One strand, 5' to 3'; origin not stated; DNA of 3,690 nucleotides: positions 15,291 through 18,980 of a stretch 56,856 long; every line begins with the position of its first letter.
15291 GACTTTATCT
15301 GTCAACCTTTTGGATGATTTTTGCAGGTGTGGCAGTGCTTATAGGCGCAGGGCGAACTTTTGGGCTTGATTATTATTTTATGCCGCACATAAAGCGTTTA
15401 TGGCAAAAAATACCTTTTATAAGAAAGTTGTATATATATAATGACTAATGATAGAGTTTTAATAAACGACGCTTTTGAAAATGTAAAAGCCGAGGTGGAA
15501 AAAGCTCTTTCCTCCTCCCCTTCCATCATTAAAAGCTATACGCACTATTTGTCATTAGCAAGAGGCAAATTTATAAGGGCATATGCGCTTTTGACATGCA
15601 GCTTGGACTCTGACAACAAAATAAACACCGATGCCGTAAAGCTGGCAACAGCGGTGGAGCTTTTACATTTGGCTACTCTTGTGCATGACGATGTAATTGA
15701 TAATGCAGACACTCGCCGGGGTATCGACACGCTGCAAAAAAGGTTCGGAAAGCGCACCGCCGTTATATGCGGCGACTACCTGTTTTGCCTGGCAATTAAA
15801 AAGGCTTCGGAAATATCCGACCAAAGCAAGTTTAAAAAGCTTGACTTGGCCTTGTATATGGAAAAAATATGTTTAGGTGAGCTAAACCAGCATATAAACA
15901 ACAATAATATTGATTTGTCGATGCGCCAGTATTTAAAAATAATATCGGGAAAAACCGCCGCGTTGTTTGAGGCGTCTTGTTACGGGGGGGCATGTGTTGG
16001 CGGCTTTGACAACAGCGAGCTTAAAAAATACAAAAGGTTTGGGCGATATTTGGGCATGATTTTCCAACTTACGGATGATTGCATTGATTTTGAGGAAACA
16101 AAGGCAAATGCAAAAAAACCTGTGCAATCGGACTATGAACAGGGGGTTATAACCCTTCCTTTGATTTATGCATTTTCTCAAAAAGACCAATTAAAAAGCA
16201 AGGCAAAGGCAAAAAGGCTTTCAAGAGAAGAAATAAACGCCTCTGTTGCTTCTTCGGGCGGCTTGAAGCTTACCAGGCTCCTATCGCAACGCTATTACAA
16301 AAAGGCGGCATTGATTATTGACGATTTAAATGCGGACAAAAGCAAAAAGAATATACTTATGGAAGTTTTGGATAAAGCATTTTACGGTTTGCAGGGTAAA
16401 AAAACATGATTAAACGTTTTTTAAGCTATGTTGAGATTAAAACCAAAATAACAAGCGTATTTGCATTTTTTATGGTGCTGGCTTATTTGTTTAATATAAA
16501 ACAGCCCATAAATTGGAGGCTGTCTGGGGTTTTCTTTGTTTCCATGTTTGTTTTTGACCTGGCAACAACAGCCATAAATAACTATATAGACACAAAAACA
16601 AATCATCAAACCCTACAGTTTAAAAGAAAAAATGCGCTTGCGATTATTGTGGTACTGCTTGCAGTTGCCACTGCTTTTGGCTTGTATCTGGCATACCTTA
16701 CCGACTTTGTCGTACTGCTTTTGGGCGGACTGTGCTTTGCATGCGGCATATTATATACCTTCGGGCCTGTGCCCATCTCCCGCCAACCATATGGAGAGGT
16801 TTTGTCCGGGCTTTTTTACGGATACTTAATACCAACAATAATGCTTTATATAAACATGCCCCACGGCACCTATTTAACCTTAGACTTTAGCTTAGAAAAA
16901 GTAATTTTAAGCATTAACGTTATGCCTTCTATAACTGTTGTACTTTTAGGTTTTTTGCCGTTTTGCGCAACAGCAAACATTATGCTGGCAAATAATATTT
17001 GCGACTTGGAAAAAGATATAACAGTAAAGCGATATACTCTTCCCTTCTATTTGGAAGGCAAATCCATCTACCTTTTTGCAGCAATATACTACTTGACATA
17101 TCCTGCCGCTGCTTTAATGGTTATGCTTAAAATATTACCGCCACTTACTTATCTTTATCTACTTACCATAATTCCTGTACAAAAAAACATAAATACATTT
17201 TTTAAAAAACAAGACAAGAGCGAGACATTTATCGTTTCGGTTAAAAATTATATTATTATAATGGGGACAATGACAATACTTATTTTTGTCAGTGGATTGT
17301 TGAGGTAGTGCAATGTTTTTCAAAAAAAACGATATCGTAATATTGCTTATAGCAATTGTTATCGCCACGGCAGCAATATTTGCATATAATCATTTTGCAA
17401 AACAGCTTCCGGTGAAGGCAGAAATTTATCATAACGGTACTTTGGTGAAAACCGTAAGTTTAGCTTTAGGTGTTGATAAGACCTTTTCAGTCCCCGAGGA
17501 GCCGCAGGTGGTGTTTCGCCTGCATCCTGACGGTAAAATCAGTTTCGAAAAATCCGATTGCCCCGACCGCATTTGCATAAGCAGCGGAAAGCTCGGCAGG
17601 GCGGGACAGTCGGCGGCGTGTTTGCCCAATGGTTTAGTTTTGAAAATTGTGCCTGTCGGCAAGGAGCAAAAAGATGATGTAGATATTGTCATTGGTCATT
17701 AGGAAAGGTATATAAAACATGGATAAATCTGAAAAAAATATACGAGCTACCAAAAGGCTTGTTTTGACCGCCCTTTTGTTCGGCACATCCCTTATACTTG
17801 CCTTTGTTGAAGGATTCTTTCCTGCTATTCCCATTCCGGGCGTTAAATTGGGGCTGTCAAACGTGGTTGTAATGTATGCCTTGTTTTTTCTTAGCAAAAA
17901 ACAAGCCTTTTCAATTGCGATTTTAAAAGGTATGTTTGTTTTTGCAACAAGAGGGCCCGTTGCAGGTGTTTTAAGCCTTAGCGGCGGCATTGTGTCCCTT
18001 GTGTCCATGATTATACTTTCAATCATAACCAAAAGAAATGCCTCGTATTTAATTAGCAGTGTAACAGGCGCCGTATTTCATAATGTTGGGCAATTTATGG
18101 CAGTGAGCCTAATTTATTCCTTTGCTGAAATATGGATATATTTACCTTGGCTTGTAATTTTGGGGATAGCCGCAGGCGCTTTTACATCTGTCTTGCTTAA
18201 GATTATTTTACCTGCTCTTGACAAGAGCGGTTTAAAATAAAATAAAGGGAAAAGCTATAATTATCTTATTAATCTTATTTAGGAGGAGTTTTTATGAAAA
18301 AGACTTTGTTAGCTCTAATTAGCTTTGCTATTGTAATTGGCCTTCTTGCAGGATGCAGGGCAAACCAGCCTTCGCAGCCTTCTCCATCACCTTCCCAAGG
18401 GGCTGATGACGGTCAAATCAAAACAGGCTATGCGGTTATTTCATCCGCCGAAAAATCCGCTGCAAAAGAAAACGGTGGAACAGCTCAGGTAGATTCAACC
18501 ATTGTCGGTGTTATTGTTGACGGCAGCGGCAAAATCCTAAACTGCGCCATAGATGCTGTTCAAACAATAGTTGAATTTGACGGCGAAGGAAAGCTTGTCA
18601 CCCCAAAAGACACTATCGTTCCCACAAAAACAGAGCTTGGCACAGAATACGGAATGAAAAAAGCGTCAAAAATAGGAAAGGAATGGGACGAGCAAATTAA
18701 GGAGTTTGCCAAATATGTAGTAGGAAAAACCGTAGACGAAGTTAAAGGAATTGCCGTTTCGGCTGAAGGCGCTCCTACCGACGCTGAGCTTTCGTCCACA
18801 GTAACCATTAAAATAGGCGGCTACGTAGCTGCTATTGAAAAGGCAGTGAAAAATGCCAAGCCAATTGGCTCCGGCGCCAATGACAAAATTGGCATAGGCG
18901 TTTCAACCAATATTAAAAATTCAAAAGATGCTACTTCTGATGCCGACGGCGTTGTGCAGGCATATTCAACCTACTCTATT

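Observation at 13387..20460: Seven-gene flavin/quinone extracytosolic electron-transfer locus, a divergent relative of the Listeria EET system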

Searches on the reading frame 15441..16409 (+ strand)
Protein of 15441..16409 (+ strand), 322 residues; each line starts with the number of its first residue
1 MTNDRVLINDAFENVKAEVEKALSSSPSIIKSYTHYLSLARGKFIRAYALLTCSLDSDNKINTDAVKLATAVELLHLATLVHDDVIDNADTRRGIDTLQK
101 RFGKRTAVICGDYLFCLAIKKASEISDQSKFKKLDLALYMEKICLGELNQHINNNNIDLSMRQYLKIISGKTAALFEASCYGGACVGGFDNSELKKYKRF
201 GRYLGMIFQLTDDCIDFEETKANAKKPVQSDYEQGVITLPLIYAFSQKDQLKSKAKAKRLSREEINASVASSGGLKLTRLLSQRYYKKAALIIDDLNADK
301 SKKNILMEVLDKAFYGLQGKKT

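Call 3: search_protein_families(library=pfam, proteins=[window:15441-16409:+], max_evalue=0.01)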
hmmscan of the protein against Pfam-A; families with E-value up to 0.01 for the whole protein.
window:15441-16409:+ (322 aa): 1 family
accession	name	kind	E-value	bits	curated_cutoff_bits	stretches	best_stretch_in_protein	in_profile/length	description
PF00348.22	polyprenyl_synt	-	3.9e-56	190.5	27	1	29-264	3-243/251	Polyprenyl synthetase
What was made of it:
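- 15441..16409 (+): dmkB: long-chain polyprenyl diphosphate synthase (DDVID and DDCID motifs). polyprenyl_synt 4e-56 (call 3).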

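Call 4: search_protein_families(library=ncbifam, proteins=[window:15441-16409:+], max_evalue=0.01)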
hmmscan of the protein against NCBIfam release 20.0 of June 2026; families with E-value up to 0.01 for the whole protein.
window:15441-16409:+ (322 aa): 16 families
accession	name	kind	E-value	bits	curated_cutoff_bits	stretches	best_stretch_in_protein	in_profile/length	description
TIGR02748.1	GerC3_HepT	equivalog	1.2e-61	208.5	456.55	1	8-305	9-307/319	heptaprenyl diphosphate synthase component II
NF045628.1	HxpDPsynlarge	equivalog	2.5e-55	187.7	500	1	9-313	2-306/311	hexaprenyl-diphosphate synthase large subunit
TIGR02749.1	prenyl_cyano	equivalog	1.4e-46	159.1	383.2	1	7-305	9-310/322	solanesyl diphosphate synthase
NF041169.1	f2_encap_cargo4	exception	1.1e-44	153.1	450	1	40-308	48-324/334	family 2 encapsulin nanocompartment cargo protein polyprenyl transferase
NF040698.1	IdsA_Meth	equivalog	1.3e-42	146.2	468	1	9-309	8-319/328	short chain isoprenyl diphosphate synthase IdsA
NF008140.0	PRK10888.1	equivalog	9.2e-39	133.6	412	1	11-253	13-252/323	octaprenyl diphosphate synthase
NF041003.1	GGPP_syn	equivalog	2.3e-37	128.8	500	1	8-307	6-315/326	geranylgeranyl diphosphate synthase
NF042417.1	NPPPS_Mycobact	equivalog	3.6e-35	121.6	600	1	8-249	22-260/335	nonaprenyl/(2E,6E)-farnesyl/geranylgeranyl diphosphat synthase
NF045549.1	GGPPsyn_IdsB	equivalog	3.9e-35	121.5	475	1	41-250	64-274/346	geranylgeranyl diphosphate synthase IdsB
NF045485.1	FPPsyn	subfamily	2e-33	115.8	275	1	12-256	5-260/288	farnesyl diphosphate synthase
NF040627.1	GFPS_Meth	equivalog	3.4e-26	92.4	600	1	27-247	25-234/285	geranylfarnesyl diphosphate synthase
NF045685.1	GGPPSynCrtE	equivalog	9e-26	90.6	460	1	14-264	9-267/293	geranylgeranyl diphosphate synthase CrtE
NF040789.2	gerfarn_diphsyn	equivalog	2.7e-21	76.2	560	1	61-270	80-295/345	geranylfarnesyl diphosphate synthase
NF040936.1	hexpp_archaea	equivalog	2.9e-17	62.9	400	1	42-223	41-211/275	hexaprenyl pyrophosphate synthase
NF007877.0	PRK10581.1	equivalog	1.7e-16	60.3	321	1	34-255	36-263/299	(2E,6E)-farnesyl diphosphate synthase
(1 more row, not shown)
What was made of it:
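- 15441..16409 (+): HepT-like 1e-61, below the equivalog cut-off (call 4).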

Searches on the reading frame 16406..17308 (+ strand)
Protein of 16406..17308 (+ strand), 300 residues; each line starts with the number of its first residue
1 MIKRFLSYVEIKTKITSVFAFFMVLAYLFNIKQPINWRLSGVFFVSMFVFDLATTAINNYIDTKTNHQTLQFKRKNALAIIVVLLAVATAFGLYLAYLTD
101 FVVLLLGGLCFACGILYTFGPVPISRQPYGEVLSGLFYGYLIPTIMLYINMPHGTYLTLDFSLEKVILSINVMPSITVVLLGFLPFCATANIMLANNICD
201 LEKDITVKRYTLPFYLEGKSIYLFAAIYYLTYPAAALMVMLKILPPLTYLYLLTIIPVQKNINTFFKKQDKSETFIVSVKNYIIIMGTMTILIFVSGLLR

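Call 3: search_protein_families(library=pfam, proteins=[window:16406-17308:+], max_evalue=0.01)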
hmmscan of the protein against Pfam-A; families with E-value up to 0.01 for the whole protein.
window:16406-17308:+ (300 aa): 2 families
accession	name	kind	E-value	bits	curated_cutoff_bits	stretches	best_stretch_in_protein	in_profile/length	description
PF01040.23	UbiA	-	1.3e-16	61.1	34.2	1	21-260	3-227/250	UbiA prenyltransferase family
PF01219.24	DAGK_prokar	-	0.001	19.3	22.3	1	13-93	17-97/102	Prokaryotic diacylglycerol kinase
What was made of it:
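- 16406..17308 (+): dmkA: DHNA polyprenyltransferase of the DmkA subtype of UbiA/MenA. UbiA 1e-16 (call 3).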

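Call 4: search_protein_families(library=ncbifam, proteins=[window:16406-17308:+], max_evalue=0.01)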
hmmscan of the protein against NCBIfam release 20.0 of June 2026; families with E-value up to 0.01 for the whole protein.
window:16406-17308:+ (300 aa): 6 families
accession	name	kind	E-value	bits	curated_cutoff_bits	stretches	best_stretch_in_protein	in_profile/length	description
NF004752.0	PRK06080.1-4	subfamily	9.8e-69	232.3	289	1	2-296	3-297/300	1,4-dihydroxy-2-naphthoate polyprenyltransferase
NF009926.0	PRK13387.1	equivalog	2.6e-66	223.9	316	1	2-299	3-313/317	1,4-dihydroxy-2-naphthoate polyprenyltransferase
NF004749.0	PRK06080.1-1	equivalog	1.9e-23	83.1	277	1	73-280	101-288/311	1,4-dihydroxy-2-naphthoate polyprenyltransferase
NF004753.0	PRK06080.1-5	equivalog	3e-17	62.8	555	1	76-279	101-285/312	1,4-dihydroxy-2-naphthoate polyprenyltransferase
NF004751.0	PRK06080.1-3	equivalog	1.6e-15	57.4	264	1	76-293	94-289/296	1,4-dihydroxy-2-naphthoate polyprenyltransferase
TIGR00751.1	menA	equivalog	0.00031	20.3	102.15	1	75-273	80-262/284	1,4-dihydroxy-2-naphthoate octaprenyltransferase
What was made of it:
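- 16406..17308 (+): NF004752 1e-68 and PRK13387 3e-66, both below cut-off (call 4).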

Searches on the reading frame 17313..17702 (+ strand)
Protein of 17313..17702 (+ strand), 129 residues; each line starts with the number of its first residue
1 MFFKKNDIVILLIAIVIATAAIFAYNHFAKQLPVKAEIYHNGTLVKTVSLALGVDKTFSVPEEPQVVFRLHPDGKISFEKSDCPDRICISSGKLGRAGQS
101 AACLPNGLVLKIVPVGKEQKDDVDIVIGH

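Call 3: search_protein_families(library=pfam, proteins=[window:17313-17702:+], max_evalue=0.01)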
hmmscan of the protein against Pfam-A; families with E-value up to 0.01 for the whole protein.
window:17313-17702:+ (129 aa): 1 family
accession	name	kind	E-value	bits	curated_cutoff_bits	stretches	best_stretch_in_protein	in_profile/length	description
PF07009.16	NusG_II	-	1.6e-20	73.7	29.6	1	12-113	2-104/107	NusG domain II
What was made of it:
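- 17313..17702 (+): eetA: single-pass membrane protein with an extracytosolic NusG_II domain and a conserved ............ motif. NusG_II 2e-20 (call 3).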

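Call 4: search_protein_families(library=ncbifam, proteins=[window:17313-17702:+], max_evalue=0.01)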
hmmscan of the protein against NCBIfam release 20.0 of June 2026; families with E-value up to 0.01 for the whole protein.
window:17313-17702:+ (129 aa): 0 families

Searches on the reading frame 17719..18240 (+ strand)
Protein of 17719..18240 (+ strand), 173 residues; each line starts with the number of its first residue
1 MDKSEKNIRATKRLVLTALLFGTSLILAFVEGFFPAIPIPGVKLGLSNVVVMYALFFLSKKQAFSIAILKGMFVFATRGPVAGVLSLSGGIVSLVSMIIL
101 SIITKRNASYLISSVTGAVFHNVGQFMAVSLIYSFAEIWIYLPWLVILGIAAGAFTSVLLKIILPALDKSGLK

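Call 3: search_protein_families(library=pfam, proteins=[window:17719-18240:+], max_evalue=0.01)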
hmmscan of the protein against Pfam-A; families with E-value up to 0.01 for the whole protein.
window:17719-18240:+ (173 aa): 1 family
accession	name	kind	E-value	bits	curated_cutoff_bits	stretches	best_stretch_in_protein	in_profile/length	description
PF07456.16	Hpre_diP_synt_I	-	1.9e-31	109.5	30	1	20-161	1-145/147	Heptaprenyl diphosphate synthase component I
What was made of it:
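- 17719..18240 (+): eetB: Gx transporter / PF07456, the ECF-S-like FAD exporter subunit. PF07456 2e-31 (call 3).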

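Call 4: search_protein_families(library=ncbifam, proteins=[window:17719-18240:+], max_evalue=0.01)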
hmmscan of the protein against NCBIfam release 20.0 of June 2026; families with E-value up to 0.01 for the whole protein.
window:17719-18240:+ (173 aa): 0 families

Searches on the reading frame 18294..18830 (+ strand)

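Call 7: search_protein_families(library=pfam, proteins=[window:18294-18830:+], max_evalue=10)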
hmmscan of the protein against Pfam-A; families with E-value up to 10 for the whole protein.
window:18294-18830:+ (179 aa): 1 family
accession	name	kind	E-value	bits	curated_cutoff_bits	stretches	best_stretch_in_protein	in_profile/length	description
PF02531.21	PsaD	-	0.05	13.6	22.4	1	95-133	87-125/136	PsaD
